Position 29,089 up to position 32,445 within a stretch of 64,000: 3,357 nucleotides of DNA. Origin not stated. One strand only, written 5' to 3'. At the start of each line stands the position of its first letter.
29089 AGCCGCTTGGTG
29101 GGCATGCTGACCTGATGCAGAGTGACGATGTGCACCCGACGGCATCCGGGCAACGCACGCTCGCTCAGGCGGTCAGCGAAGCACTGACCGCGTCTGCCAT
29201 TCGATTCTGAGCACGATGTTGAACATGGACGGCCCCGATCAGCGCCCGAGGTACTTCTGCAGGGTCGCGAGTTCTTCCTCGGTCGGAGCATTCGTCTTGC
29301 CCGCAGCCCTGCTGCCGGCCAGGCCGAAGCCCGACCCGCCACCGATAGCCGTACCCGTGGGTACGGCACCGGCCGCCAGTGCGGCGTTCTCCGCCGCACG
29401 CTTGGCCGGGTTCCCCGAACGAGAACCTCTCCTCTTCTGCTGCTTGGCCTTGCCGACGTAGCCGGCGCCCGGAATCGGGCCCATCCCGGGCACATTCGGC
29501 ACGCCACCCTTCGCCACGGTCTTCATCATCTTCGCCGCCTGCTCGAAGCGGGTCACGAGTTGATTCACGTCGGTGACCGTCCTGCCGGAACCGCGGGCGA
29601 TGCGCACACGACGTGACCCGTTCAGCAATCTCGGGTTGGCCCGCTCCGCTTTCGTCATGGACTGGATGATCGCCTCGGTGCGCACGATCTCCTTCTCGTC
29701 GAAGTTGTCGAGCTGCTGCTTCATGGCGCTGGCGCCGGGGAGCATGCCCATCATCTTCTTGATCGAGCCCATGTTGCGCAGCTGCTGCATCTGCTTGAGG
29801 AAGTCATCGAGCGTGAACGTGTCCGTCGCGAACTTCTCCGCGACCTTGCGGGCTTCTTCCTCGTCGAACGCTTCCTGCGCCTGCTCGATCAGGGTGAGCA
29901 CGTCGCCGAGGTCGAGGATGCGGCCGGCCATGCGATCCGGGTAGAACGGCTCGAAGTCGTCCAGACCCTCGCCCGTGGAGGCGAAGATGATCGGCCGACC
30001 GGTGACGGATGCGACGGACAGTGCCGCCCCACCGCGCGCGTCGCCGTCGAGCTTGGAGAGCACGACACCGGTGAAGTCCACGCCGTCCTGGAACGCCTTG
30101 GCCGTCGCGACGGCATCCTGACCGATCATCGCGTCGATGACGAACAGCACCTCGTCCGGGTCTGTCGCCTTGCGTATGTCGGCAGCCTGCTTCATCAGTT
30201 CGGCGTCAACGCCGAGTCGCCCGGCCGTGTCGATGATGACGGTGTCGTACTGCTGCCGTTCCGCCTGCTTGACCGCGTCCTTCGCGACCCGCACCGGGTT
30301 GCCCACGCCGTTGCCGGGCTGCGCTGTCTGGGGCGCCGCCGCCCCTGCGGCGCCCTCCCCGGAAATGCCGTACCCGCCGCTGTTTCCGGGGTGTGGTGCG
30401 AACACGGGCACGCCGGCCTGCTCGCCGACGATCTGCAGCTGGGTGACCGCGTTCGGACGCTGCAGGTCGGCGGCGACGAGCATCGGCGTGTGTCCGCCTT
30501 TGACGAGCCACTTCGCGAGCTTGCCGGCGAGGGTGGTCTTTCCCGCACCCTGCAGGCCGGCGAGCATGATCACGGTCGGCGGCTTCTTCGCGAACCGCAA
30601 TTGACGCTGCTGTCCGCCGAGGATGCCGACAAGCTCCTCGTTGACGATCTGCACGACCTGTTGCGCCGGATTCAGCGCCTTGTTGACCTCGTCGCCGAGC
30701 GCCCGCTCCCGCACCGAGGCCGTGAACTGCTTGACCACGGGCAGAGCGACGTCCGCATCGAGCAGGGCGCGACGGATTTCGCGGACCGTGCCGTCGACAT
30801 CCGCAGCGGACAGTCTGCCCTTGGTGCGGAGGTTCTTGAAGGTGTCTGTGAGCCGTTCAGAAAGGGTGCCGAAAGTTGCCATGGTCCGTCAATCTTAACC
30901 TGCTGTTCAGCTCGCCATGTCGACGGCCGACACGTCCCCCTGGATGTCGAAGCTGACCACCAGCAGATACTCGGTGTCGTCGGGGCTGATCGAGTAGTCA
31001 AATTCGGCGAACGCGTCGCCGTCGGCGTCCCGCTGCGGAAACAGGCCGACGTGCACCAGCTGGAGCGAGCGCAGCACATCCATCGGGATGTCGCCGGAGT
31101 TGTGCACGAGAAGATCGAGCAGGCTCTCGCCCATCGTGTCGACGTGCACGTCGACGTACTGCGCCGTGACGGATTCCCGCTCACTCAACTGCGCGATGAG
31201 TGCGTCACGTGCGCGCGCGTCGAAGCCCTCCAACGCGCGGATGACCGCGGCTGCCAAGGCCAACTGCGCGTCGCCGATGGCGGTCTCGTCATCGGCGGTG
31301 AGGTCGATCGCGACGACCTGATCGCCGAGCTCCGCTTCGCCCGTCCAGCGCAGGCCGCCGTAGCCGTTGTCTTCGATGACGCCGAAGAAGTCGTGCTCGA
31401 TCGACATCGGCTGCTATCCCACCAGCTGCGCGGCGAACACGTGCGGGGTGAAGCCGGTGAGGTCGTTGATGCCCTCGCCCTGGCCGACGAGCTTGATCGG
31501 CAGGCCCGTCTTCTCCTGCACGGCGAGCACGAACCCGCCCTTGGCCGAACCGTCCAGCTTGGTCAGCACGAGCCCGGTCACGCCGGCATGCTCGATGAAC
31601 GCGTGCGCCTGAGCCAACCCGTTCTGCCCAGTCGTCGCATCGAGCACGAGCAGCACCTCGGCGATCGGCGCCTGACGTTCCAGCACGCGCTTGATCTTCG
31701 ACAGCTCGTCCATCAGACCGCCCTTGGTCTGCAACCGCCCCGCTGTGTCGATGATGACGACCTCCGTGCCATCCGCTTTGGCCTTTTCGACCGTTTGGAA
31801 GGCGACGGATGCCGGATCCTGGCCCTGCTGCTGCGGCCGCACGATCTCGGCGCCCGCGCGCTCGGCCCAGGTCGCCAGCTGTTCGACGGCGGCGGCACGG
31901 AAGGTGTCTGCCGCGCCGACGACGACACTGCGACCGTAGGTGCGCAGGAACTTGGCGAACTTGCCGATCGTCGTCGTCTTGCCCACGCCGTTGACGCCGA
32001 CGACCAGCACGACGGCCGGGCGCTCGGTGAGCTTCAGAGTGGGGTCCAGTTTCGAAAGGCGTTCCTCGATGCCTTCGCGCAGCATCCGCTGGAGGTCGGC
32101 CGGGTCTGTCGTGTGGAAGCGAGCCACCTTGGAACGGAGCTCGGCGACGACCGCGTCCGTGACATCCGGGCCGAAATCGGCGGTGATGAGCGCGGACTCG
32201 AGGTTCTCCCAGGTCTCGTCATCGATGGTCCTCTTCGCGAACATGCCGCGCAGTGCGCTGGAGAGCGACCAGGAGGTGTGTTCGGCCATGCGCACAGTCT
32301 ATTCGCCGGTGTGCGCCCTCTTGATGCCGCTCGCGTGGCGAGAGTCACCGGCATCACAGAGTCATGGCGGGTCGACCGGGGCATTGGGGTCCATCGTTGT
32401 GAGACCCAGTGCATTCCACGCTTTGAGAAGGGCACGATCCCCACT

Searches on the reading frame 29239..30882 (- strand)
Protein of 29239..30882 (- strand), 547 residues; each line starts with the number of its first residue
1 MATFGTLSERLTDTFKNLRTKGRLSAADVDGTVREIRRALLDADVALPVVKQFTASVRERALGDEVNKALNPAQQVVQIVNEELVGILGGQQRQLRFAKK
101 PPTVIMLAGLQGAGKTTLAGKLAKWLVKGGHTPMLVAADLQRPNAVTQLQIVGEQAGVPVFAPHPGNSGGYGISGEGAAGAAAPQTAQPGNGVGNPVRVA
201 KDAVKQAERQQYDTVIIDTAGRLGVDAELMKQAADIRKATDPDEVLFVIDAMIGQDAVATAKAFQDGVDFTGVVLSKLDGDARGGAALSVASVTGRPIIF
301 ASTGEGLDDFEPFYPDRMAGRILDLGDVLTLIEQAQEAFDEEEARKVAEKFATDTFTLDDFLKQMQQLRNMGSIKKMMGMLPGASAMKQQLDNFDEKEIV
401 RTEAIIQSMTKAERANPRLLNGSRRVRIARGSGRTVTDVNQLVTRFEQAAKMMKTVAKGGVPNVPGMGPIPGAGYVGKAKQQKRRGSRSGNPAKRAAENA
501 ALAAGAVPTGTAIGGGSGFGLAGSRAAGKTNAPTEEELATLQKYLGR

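Call 3: search_protein_families(library=pfam, proteins=[window:29239-30882:-])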
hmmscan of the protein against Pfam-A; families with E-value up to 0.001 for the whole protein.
window:29239-30882:- (547 aa): 7 families
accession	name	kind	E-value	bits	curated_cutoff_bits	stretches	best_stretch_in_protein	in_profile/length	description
PF00448.28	SRP54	-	5.4e-66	222.4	22.7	2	194-323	66-195/196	SRP54-type protein, GTPase domain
PF02978.25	SRP_SPB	-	7.3e-35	119.7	27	1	355-453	1-91/91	Signal peptide binding domain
PF02881.24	SRP54_N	-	1.3e-20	73.8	22.4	1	7-84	1-75/75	SRP54-type protein, helical bundle domain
PF01656.29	CbiA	-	3.2e-05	24.3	25.4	1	112-283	9-88/125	CobQ/CobB/MinD/ParA nucleotide binding domain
PF02492.25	cobW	-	8.6e-05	22.6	20.7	0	206-279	76-154/180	CobW/HypB/UreG, nucleotide-binding domain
PF20720.3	nSTAND3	-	0.00035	20.7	27.2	0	104-138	19-52/155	Novel STAND NTPase 3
PF13479.12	AAA_24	-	0.00098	19.4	27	0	104-241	4-96/195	AAA domain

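Call 4: search_protein_families(library=ncbifam, proteins=[window:29239-30882:-])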
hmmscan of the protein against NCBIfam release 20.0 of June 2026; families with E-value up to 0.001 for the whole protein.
window:29239-30882:- (547 aa): 10 families
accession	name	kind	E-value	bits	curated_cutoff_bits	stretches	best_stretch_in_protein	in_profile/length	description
TIGR00959.1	ffh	equivalog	4.2e-171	569.5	473.2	1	5-454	2-427/428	signal recognition particle protein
TIGR01425.1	SRP54_euk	equivalog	3e-88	296.5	576.25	2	195-452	166-428/428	signal recognition particle protein SRP54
TIGR00064.1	ftsY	equivalog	9.5e-59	198.9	260.7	2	195-321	145-277/279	signal recognition particle-docking protein FtsY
TIGR03499.1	FlhF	equivalog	5.3e-11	43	174.15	1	20-161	133-259/286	flagellar biosynthesis GTPase FlhF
NF011312.0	PRK14723.1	equivalog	1.3e-09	37.1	951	1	193-305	241-360/768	flagellar biosynthesis regulator FlhF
NF005230.0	PRK06731.1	equivalog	6.2e-08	32.2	553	1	208-305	162-259/281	flagellar biosynthesis regulator FlhF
NF009367.0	PRK12724.1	equivalog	6.3e-08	31.9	718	0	99-162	220-284/433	flagellar biosynthesis regulator FlhF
NF009368.0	PRK12726.1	equivalog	2.6e-05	23.5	832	0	212-307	286-381/407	flagellar biosynthesis regulator FlhF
NF041546.1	ParA_partition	equivalog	0.00014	21.5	180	0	112-142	10-40/203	ParA family partition ATPase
TIGR01007.1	eps_fam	subfamily_domain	0.00052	19.6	108.05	0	208-281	124-193/204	polysaccharide biosynthesis tyrosine autokinase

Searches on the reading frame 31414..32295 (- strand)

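Call 26: search_protein_families(library=pfam, proteins=[window:31414-32295:-], max_evalue=0.01)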
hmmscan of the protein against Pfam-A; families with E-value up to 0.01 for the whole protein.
window:31414-32295:- (293 aa): 13 families
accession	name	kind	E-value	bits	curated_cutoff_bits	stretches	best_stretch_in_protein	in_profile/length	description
PF00448.28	SRP54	-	1.1e-69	234.5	22.7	1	93-292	1-195/196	SRP54-type protein, GTPase domain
PF02881.24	SRP54_N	-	5.8e-13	49.3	22.4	1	10-74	4-73/75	SRP54-type protein, helical bundle domain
PF13191.12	AAA_16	-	6.7e-07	30.4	32.6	1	86-220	15-140/167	AAA ATPase domain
PF13604.12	AAA_30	-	9.1e-07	29.2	27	1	90-191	15-103/191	AAA domain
PF13401.12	AAA_22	-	1.3e-06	29.2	27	1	93-215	5-120/130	AAA domain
PF13207.12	AAA_17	-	6e-05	23.8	27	1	99-200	1-94/136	AAA domain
PF06414.18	Zeta_toxin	-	0.0001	22.3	22.3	1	89-135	12-57/199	Zeta toxin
PF13245.12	AAA_19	-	0.00039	21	25.1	1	94-189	12-103/134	AAA domain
PF02702.23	KdpD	-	0.0018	18.2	26.1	0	102-191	13-97/210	Osmosensitive K+ channel His kinase sensor domain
PF13479.12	AAA_24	-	0.002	18.4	27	1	93-189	2-77/195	AAA domain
PF03308.22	MeaB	-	0.0031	17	23.1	0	87-130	27-70/273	Methylmalonyl Co-A mutase-associated GTPase MeaB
PF03029.23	ATP_bind_1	-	0.0038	17.5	27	0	98-126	1-29/240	Conserved hypothetical ATP binding protein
PF00004.35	AAA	-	0.009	16.9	21.2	0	96-192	1-73/131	ATPase family associated with various cellular activities (AAA)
